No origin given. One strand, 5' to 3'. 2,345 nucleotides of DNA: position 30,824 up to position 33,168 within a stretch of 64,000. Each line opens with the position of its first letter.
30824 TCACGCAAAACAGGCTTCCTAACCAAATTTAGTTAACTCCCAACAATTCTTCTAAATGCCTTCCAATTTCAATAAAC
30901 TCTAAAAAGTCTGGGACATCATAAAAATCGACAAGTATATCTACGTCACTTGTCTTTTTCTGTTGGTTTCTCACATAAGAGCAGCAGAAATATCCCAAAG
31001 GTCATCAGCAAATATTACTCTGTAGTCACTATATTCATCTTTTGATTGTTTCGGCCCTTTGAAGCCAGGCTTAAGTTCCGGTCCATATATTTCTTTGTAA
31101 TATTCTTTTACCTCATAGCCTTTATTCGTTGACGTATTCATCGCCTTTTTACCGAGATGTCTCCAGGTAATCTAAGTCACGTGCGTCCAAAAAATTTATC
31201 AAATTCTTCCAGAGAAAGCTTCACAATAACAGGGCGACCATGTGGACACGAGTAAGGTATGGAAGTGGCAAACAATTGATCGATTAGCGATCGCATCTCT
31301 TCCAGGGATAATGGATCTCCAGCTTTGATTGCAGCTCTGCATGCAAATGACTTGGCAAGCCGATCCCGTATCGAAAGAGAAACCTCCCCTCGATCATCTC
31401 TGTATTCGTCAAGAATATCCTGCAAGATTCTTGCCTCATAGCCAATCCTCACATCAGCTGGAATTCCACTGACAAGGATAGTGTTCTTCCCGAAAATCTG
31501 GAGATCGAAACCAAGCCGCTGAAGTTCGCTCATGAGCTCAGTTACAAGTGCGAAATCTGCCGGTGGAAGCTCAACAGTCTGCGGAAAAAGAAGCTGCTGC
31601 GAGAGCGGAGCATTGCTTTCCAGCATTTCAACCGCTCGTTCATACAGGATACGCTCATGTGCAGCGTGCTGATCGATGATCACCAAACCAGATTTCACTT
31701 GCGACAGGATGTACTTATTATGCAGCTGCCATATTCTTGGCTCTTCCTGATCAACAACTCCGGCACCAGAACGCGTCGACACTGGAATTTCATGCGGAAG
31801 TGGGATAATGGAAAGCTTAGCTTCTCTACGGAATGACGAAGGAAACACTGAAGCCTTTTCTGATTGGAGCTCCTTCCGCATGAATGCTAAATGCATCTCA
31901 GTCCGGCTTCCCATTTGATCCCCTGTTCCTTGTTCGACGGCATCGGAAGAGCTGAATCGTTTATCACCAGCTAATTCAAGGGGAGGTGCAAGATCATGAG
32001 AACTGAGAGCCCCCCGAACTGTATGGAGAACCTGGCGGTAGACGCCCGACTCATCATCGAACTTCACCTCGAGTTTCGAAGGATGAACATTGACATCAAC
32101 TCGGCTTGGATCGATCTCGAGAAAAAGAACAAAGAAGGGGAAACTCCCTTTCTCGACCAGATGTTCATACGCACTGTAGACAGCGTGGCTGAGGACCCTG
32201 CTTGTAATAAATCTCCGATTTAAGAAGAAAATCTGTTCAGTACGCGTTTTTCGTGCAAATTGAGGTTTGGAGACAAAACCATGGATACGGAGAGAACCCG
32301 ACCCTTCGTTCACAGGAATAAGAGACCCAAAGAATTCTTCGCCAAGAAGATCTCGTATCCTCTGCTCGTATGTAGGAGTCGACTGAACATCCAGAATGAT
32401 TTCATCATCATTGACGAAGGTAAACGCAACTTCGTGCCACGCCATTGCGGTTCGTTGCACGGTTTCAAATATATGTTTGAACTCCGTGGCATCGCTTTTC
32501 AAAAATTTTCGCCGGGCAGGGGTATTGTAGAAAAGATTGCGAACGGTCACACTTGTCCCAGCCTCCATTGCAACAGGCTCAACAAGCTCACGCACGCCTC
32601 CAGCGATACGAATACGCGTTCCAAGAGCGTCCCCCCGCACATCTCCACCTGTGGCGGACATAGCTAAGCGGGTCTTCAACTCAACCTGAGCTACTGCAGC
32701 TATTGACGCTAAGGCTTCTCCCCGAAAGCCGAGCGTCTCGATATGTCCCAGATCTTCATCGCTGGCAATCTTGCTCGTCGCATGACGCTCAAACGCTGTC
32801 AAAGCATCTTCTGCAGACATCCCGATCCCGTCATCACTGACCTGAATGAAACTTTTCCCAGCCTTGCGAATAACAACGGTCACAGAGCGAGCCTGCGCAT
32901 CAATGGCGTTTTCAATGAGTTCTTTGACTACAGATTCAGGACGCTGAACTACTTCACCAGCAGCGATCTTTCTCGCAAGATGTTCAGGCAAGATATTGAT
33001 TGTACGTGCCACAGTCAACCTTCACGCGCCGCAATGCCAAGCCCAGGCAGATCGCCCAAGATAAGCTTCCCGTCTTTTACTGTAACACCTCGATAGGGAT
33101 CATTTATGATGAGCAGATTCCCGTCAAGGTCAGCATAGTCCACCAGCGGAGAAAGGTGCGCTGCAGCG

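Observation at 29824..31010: Two tandem MNT-HEPN toxin-antitoxin cassettes in an AT-rich islet, the upstream MntA-HepT pair decayed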

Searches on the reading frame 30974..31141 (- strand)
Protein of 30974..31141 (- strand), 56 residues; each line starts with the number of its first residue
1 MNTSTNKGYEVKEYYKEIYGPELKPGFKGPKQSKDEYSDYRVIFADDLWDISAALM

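Call 6: search_protein_families(library=pfam, max_evalue=1, proteins=[window:30974-31141:-])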
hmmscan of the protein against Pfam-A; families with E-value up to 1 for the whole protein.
seq(56 aa): 0 families

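Call 7: search_protein_families(library=ncbifam, max_evalue=1, proteins=[window:30974-31141:-])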
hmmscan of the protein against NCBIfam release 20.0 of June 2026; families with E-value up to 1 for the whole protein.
seq(56 aa): 0 families

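Call 39: search_protein_families(library=padloc, max_evalue=1, proteins=[window:30974-31141:-])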
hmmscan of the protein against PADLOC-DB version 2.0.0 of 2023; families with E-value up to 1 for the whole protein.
seq(56 aa): 0 families

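Call 58: search_protein_families(library=phrogs, max_evalue=5, proteins=[window:30974-31141:-])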
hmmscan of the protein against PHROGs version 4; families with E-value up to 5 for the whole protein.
seq(56 aa): 0 families

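Call 69: find_encoding_contigs(protein=window:30974-31141:-, flank=3000, max_places=10)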
Protein seq(56 aa) (56 aa): 5 contigs read that carry it; 4 places shown.
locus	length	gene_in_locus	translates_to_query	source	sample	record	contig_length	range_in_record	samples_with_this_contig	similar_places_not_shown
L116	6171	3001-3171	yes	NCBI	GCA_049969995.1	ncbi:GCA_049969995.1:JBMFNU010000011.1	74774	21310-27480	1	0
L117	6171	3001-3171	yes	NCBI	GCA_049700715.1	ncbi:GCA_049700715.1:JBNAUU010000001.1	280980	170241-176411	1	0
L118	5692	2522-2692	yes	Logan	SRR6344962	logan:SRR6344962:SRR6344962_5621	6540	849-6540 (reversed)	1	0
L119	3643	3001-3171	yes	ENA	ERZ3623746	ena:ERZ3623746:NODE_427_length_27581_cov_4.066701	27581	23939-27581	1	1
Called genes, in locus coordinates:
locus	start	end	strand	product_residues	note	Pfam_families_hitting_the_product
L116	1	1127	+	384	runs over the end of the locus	PF02746:MR_MLE_N, PF13378:MR_MLE_C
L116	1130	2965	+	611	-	PF02518:HATPase_c, PF13589:HATPase_c_3, PF01119:DNA_mis_repair, PF08676:MutL_C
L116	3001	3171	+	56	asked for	-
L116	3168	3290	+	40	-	-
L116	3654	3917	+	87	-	PF01909:NTP_transf_2 (weak), PF18765:Polbeta (weak)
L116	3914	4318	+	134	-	PF05168:HEPN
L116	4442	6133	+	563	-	PF01642:MM_CoA_mutase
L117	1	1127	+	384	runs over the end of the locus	PF02746:MR_MLE_N, PF13378:MR_MLE_C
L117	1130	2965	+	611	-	PF02518:HATPase_c, PF13589:HATPase_c_3, PF01119:DNA_mis_repair, PF08676:MutL_C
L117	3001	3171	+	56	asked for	-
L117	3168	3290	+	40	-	-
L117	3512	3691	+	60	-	-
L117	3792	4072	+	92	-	PF01909:NTP_transf_2 (weak), PF18765:Polbeta (weak)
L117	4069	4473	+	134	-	PF05168:HEPN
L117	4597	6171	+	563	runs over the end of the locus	PF01642:MM_CoA_mutase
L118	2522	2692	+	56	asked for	-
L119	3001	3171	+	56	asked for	-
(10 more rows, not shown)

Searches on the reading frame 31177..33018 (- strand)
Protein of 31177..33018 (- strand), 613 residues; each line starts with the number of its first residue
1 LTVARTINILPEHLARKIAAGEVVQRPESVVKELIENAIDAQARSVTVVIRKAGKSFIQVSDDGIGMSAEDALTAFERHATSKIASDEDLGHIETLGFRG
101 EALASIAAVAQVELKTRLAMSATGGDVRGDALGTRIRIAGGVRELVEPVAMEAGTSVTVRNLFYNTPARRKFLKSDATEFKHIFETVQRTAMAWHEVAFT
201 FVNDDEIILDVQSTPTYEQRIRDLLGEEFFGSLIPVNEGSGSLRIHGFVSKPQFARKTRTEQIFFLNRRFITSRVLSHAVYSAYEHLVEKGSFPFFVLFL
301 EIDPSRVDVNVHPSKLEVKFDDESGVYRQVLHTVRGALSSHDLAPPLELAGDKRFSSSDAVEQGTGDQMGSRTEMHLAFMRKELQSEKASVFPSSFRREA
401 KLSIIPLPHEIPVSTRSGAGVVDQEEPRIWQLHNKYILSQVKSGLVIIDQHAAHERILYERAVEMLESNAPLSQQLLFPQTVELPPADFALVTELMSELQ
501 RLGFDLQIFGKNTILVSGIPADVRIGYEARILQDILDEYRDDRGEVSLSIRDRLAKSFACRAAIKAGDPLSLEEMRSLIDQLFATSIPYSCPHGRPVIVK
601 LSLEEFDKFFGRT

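Call 14: find_related_loci(query=window:31177-33018:-, collection=genome_contigs, flank=6000)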
Query window:31177-33018:- (613 aa) in genome_contigs; peptide patterns used: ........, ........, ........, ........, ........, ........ (x = any residue, [..] = any of these).
357 stretches matched a pattern; 269 encode a relative of the query (tblastn E <= 1e-3); the best 80 are kept; 80 distinct loci.
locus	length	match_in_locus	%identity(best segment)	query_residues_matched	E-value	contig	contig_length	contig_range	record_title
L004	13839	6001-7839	53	2-613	0e+0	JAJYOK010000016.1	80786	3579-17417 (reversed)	MAG: Bacteroidetes bacterium isolate DBS2-5.bin33 NODE_158_length_80786_cov_8.366184, whole genome shotgun sequence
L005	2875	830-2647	55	6-613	0e+0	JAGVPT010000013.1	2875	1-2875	MAG: Bacteroidetes bacterium isolate DeMMO3_9 c_000000068674, whole genome shotgun sequence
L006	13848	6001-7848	53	3-613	0e+0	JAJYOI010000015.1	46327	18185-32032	MAG: Bacteroidetes bacterium isolate DBS2-5.bin30 NODE_507_length_46327_cov_3.432316, whole genome shotgun sequence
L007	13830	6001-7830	54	3-613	0e+0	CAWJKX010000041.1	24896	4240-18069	MAG: uncultured Bacteroidetes bacterium isolate MFD05379.bin.2.14 genome assembly, contig: contig_14851, whole genome sh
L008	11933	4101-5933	54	2-613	0e+0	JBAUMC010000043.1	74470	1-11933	MAG: Bacteroidota bacterium isolate MFD05467_ilm_asm_bin20 k127_89559, whole genome shotgun sequence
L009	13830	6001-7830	54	3-613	0e+0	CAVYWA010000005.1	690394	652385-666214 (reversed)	MAG: uncultured Bacteroidetes bacterium isolate MFD01476.bin.1.210 genome assembly, contig: contig_11834, whole genome s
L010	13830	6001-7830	53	3-613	0e+0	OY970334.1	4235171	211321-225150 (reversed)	MAG: uncultured Bacteroidetes bacterium isolate MFD05512.bin.c.1 genome assembly, chromosome: 1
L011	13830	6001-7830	52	3-613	0e+0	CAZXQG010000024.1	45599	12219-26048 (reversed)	MAG TPA_asm: uncultured Chitinophagaceae bacterium isolate binchicken_co54_503 genome assembly, contig: NODE_1341_length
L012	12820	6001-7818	54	6-613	0e+0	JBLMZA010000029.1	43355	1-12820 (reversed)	MAG: Acidobacteriota bacterium isolate MAG215 PRJNA951521_bin70_renamed_28, whole genome shotgun sequence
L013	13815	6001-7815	54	2-613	0e+0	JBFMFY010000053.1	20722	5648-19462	MAG: Bacteroidota bacterium isolate MAG283 MAG283_53, whole genome shotgun sequence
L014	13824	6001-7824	56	7-613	0e+0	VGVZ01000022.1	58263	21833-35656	MAG: Ignavibacteria bacterium isolate K_DeepCast_100m_m2_316 K_DeepCast_100m_m2_316_Ga0194127_10000582, whole genome sho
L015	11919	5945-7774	54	7-613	0e+0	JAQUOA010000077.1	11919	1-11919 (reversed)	MAG: Bacteroidota bacterium isolate STD1_190 NODE_14568_length_11919_cov_9.189026_Sandtown_D1, whole genome shotgun sequ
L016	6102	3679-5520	52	1-613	0e+0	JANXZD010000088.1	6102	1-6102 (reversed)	MAG: Bacteroidetes bacterium isolate GL140_4_metabat_238_sub GL140_4_k141_2311690, whole genome shotgun sequence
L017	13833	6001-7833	52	2-613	0e+0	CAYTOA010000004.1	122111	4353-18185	MAG TPA_asm: uncultured Chitinophagaceae bacterium isolate binchicken_co241_368 genome assembly, contig: NODE_128_length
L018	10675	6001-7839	51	2-613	0e+0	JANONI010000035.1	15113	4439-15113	MAG: Bacteroidota bacterium isolate VAR_43_metabat_429 VAR_43_k141_2542573, whole genome shotgun sequence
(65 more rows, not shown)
